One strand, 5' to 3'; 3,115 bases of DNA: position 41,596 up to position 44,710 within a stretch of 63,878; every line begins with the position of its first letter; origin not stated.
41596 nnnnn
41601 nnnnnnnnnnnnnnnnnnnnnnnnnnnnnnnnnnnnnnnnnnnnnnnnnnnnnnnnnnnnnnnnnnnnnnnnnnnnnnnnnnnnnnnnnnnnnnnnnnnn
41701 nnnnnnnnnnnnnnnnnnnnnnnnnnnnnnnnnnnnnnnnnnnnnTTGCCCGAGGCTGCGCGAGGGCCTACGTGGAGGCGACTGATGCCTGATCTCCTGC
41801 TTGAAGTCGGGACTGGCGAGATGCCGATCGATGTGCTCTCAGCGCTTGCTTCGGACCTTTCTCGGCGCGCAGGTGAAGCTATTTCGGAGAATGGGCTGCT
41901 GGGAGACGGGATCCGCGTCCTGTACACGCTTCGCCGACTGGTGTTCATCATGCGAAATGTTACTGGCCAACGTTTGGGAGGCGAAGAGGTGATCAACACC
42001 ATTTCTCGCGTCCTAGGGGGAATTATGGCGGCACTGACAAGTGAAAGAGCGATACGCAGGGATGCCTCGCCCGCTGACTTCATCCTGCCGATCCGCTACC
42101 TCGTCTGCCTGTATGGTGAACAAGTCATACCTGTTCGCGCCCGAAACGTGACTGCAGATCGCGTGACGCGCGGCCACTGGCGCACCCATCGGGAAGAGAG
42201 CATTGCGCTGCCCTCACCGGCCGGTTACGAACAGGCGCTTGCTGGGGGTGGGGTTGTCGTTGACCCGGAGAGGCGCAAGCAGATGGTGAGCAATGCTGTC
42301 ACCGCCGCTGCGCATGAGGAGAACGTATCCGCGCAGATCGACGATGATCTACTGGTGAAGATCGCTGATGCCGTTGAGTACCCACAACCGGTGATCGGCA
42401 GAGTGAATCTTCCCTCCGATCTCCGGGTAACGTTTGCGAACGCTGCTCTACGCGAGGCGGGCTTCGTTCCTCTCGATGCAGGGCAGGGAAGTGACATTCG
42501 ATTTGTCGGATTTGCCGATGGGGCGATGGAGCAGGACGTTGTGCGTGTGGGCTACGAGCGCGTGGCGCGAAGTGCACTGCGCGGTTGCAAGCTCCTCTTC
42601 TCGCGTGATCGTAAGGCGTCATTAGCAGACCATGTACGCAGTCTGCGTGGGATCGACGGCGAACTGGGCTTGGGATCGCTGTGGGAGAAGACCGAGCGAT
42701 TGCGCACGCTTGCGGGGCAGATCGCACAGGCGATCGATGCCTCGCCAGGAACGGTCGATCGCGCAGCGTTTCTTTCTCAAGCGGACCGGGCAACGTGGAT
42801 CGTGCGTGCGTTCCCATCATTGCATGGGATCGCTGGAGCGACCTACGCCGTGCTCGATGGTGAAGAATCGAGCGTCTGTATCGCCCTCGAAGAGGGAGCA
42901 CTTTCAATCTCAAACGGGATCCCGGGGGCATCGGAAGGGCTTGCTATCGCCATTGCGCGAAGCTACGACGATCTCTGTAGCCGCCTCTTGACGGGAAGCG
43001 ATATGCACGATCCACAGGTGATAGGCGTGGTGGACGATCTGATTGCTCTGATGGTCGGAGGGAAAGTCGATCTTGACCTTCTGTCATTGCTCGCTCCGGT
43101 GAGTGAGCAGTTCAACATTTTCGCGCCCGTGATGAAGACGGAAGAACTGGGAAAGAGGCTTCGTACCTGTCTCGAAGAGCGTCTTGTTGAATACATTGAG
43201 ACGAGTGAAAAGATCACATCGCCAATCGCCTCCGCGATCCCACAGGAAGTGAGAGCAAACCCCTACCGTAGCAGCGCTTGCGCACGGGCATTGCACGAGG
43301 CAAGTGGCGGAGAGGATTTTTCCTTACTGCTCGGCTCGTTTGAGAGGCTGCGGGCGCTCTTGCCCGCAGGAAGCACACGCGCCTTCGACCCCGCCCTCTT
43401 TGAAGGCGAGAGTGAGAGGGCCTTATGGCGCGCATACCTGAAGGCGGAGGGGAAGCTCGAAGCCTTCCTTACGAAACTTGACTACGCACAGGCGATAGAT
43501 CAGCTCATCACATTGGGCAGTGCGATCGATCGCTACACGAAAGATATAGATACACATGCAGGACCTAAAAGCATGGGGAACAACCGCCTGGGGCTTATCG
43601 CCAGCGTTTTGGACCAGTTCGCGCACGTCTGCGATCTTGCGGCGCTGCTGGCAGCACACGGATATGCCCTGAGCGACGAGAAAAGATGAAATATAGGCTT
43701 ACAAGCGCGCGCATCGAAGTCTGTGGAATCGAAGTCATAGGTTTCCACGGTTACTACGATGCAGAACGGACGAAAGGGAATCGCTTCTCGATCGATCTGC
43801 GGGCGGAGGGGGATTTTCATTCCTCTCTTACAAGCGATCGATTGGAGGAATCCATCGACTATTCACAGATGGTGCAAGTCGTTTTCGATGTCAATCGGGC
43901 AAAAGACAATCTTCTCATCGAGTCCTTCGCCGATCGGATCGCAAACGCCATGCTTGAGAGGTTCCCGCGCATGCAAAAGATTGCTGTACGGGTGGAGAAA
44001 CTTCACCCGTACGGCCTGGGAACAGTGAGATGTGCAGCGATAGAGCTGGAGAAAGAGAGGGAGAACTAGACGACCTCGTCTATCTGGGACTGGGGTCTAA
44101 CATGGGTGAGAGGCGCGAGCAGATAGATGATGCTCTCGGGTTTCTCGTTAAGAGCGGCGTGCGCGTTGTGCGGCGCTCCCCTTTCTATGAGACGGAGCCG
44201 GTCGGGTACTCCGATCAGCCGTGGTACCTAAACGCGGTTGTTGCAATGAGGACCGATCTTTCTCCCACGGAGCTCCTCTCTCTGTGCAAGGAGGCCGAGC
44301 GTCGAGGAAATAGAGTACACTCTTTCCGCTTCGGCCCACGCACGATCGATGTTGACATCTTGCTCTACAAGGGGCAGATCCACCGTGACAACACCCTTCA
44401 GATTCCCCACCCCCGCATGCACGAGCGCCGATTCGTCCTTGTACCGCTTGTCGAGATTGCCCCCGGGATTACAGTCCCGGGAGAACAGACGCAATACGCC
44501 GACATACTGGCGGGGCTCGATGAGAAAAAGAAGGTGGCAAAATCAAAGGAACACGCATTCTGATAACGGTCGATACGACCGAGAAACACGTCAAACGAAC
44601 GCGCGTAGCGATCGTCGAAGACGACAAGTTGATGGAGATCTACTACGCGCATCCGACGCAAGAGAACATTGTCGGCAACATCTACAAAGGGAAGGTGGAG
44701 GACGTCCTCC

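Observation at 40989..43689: GlyQ/GlyS-like pair with eroded class II catalytic motifs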

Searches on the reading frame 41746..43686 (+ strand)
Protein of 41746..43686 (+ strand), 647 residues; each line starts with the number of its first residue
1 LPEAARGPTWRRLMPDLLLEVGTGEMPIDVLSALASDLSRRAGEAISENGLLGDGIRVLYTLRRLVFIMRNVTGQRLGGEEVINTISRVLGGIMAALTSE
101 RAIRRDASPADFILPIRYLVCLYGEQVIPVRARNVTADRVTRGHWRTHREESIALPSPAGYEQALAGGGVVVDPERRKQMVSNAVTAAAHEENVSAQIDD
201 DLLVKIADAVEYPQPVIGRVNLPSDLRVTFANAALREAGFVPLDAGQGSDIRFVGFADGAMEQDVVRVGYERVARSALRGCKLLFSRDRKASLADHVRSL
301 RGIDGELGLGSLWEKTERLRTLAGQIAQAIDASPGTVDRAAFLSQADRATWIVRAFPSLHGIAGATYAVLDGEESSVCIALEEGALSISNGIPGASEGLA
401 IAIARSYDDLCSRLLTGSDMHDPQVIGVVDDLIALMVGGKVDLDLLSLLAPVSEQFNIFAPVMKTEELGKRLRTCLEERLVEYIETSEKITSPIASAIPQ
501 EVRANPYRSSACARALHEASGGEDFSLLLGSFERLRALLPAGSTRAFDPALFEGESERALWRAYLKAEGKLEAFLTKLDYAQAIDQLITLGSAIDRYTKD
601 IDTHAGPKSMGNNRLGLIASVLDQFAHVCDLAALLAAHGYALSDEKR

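Call 3: search_protein_families(library=pfam, proteins=[window:41746-43686:+], max_evalue=0.01)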
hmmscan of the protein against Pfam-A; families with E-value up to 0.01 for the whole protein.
window:41746-43686:+ (647 aa): 1 family
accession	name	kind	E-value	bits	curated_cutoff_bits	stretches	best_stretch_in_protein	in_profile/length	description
PF02092.22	tRNA_synt_2f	-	2e-68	232.1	29.2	2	79-490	118-526/536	Glycyl-tRNA synthetase beta subunit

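Call 4: search_protein_families(library=ncbifam, proteins=[window:41746-43686:+], max_evalue=0.01)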
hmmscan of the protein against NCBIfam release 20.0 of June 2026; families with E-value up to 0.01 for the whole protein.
window:41746-43686:+ (647 aa): 2 families
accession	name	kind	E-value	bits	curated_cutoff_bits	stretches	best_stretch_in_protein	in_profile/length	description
TIGR00211.2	glyS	equivalog_domain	1.6e-85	288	300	2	79-634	120-684/684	glycine--tRNA ligase subunit beta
NF011499.0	PRK14908.1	equivalog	6.6e-68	230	1244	2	82-634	435-996/998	glycine--tRNA ligase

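Call 8: search_solved_structures(query=window:41746-43686:+, show_alignments=1, max_evalue=0.001)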
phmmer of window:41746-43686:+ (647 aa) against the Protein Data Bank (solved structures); distinct sequences matched with E-value up to 0.001: 5.
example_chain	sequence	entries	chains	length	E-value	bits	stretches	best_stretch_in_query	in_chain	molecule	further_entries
7lu4_A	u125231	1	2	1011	1.7e-37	132.2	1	76-632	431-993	Multifunctional fusion protein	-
7xjy_A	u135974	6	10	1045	1.9e-37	132.1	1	90-634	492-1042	Glycine--tRNA ligase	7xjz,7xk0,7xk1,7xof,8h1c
8ie2_H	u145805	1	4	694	4.3e-35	124.3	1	107-587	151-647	Glycine--tRNA ligase beta subunit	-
7yse_C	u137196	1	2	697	1.7e-34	122.4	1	84-414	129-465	Glycine--tRNA ligase beta subunit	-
7eiv_C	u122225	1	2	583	1.5e-31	112.7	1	83-414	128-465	Glycine--tRNA ligase beta subunit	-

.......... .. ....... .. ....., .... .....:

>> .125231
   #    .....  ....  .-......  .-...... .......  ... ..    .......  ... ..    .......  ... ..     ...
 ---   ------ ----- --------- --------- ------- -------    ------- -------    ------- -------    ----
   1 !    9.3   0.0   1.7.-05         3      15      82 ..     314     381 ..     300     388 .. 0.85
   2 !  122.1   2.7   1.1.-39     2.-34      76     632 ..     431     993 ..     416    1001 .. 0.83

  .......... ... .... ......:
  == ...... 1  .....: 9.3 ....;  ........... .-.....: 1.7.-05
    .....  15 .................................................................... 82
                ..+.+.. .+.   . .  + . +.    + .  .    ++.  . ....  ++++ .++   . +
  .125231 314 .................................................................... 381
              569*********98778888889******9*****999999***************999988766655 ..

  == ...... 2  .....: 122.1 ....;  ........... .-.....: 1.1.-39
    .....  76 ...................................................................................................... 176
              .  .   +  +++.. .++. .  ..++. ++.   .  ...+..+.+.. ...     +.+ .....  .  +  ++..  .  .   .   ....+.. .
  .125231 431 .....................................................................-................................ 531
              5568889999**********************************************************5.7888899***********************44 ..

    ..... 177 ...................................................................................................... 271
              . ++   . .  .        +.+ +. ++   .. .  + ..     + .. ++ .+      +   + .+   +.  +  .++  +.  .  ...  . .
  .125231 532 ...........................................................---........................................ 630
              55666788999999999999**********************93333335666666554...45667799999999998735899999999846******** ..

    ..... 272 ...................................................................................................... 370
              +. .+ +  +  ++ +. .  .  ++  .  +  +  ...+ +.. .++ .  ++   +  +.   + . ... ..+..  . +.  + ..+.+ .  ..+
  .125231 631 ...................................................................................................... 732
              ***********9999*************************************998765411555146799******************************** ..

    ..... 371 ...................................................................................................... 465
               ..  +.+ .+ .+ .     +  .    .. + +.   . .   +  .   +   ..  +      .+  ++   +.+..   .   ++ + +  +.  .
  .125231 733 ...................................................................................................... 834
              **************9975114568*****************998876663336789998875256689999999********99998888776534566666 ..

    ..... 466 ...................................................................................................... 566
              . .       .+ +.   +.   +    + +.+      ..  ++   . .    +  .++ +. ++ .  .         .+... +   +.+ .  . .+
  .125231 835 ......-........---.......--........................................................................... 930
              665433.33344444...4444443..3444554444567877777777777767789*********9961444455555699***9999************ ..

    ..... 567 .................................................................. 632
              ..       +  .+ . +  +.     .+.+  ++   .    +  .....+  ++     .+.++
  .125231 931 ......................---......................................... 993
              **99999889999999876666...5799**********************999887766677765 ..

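Call 44: find_homologous_proteins(query=window:41785-43686:+, max_evalue=1e-30)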
Query window:41785-43686:+ (634 aa): 59 proteins with E <= 1e-30 among 8000 candidates.
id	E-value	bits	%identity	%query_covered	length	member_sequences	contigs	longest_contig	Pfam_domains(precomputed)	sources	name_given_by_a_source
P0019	0.0e+0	1381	100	100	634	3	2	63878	PF02092.23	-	-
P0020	2.0e-250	850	63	100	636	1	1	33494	PF02092.23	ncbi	-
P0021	6.4e-250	849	64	100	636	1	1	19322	PF02092.23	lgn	-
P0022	1.4e-248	844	63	100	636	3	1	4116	PF02092.23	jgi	-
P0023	1.7e-248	844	64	100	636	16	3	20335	PF02092.23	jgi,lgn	-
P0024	1.7e-247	841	62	100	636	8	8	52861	PF02092.23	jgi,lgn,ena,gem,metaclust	metaclust:\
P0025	8.4e-244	829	63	100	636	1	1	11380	PF02092.23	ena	-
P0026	8.3e-243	825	63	100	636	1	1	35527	PF02092.23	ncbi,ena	-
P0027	8.0e-217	739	56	100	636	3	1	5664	PF02092.23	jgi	-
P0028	3.7e-195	668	53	100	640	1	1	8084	PF02092.23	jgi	-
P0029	8.5e-191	653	52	100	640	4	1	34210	PF02092.23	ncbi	-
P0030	2.0e-180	619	50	100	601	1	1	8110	PF02092.23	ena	-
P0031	1.0e-172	594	56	82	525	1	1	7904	PF02092.23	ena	-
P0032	5.8e-171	588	51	98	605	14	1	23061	PF02092.23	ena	-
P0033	2.3e-124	434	56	62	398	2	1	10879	PF02092.23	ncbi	-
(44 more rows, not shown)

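Call 54: predict_structure(alignment_id=A2)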
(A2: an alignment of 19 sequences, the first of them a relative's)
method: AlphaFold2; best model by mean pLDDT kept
length: 634 residues; sequences in the alignment: 19
mean_pLDDT: 88.9   pTM: 0.79
mean pLDDT of the five models: 88.9, 87.6, 87.1, 86.7, 86.1
residues with pLDDT >= 90: 420; 70-90: 176; 50-70: 17; < 50: 21
segments of 3 or more residues with pLDDT < 50: 87-98, 626-634
pLDDT, mean of each block of 10 residues (from residue 1): 92 84 87 87 90 92 78 91 65 44 88 90 92 90 93 92 95 92 87 92 93 90 93 76 89 95 96 96 96 89 96 96 98 96 92 96 96 80 96 95 90 94 94 93 82 91 93 90 89 94 92 92 84 86 91 93 94 93 86 83 92 90 60 36
secondary structure, 60 per line:
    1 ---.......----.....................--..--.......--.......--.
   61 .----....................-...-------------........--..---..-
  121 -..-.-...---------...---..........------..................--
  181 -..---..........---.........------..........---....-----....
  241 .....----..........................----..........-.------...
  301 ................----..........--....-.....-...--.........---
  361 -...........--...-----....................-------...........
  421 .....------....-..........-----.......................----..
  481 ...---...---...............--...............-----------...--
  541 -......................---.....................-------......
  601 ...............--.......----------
elements in order: E4-10 H15-35 E42-48 E51-57 H66-85 E103-110 E127-129 E139-141 H145-154 H161-178 H187-196 E200-208 H215-224 E228-231 E237-245 H250-275 H280-289 H299-316 H321-330 H333-336 H338-342 H349-357 H362-372 H383-402 H410-425 H432-435 H437-446 H452-474 H479-483 H493-507 H510-524 H542-563 H567-587 H595-615 H618-624

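Call 80: fold_search(model_id=the predicted structure, library=pdb)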
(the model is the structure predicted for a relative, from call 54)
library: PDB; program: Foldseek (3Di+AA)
matches with E <= 10: 634; with E <= 0.001: 14
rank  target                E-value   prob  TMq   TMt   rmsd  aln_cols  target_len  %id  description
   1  9a71_B                5.4e-34  1.00  0.76  0.72   8.1       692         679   25  Integrative model of BUK-SYGB by crosslinking MS and deep learning (released 2024-09-18)
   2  7xof_A                5.4e-31  1.00  0.69  0.50   7.1       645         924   23  Crystal structure of Oryza sativa plastid glycyl-tRNA synthetase (released 2023-05-24)
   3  7yse_C                5.7e-31  1.00  0.68  0.68   7.5       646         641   23  Crystal structure of E. coli heterotetrameric GlyRS in complex with tRNA (released 2023-02-01)
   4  7lu4_B                9.3e-31  1.00  0.78  0.53   6.4       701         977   23  Crystal structure of bacterial glycyl tRNA synthetase in complex with glycine (released 2021-08-04)
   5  7xof_B                1.0e-30  1.00  0.63  0.47   8.1       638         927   23  Crystal structure of Oryza sativa plastid glycyl-tRNA synthetase (released 2023-05-24)
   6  8ie2_F                1.1e-30  1.00  0.74  0.74   6.0       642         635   21  Crystal structure of Lactiplantibacillus plantarum GlyRS (released 2023-06-07)
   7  7yse_D                9.4e-30  1.00  0.66  0.65   7.8       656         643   23  Crystal structure of E. coli heterotetrameric GlyRS in complex with tRNA (released 2023-02-01)
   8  8ie2_E                1.4e-29  1.00  0.74  0.68   8.0       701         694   21  Crystal structure of Lactiplantibacillus plantarum GlyRS (released 2023-06-07)
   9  7lu4_A                7.0e-29  1.00  0.78  0.53   6.5       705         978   23  Crystal structure of bacterial glycyl tRNA synthetase in complex with glycine (released 2021-08-04)
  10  8h1c_A                2.4e-28  1.00  0.73  0.50   7.4       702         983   21  Cryo-EM structure of Oryza sativa plastid glycyl-tRNA synthetase in complex with two tRNAs (one in tRNA binding state  (released 2023-04-26)
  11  7eiv_C                8.2e-25  1.00  0.64  0.75   4.8       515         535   24  heterotetrameric glycyl-tRNA synthetase from Escherichia coli (released 2021-08-11)
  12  7eiv_D                8.0e-24  1.00  0.63  0.70   6.8       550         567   22  heterotetrameric glycyl-tRNA synthetase from Escherichia coli (released 2021-08-11)
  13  7xjy_A                1.4e-22  1.00  0.57  0.48   5.5       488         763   22  Cryo-EM structure of Oryza sativa plastid glycyl-tRNA synthetase (apo form) (released 2023-05-03)
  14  8f56_A                5.2e-04  0.57  0.11  0.08  33.3       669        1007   10  Dimer of aminoglycoside efflux pump AcrD treated with gentamicin (released 2022-12-28)
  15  7m4p_A                1.6e-03  0.33  0.10  0.07  34.7       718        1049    9  Multidrug Efflux pump AdeJ with Eravacycline bound (released 2021-05-19)
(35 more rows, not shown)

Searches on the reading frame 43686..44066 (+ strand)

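Call 3: search_protein_families(library=pfam, proteins=[window:43686-44066:+], max_evalue=0.01)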
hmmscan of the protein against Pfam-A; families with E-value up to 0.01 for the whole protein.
window:43686-44066:+ (127 aa): 1 family
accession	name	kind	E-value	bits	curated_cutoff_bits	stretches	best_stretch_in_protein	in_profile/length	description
PF02152.23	FolB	-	3.3e-24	86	31.8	1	10-121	1-112/113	Dihydroneopterin aldolase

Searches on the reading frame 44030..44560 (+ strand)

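Call 3: search_protein_families(library=pfam, proteins=[window:44030-44560:+], max_evalue=0.01)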
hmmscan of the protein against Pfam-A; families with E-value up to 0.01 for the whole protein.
window:44030-44560:+ (177 aa): 1 family
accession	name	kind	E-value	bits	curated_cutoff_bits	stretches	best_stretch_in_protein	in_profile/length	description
PF01288.25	HPPK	-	1.1e-40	139.1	25.7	1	18-145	1-116/116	7,8-dihydro-6-hydroxymethylpterin-pyrophosphokinase (HPPK)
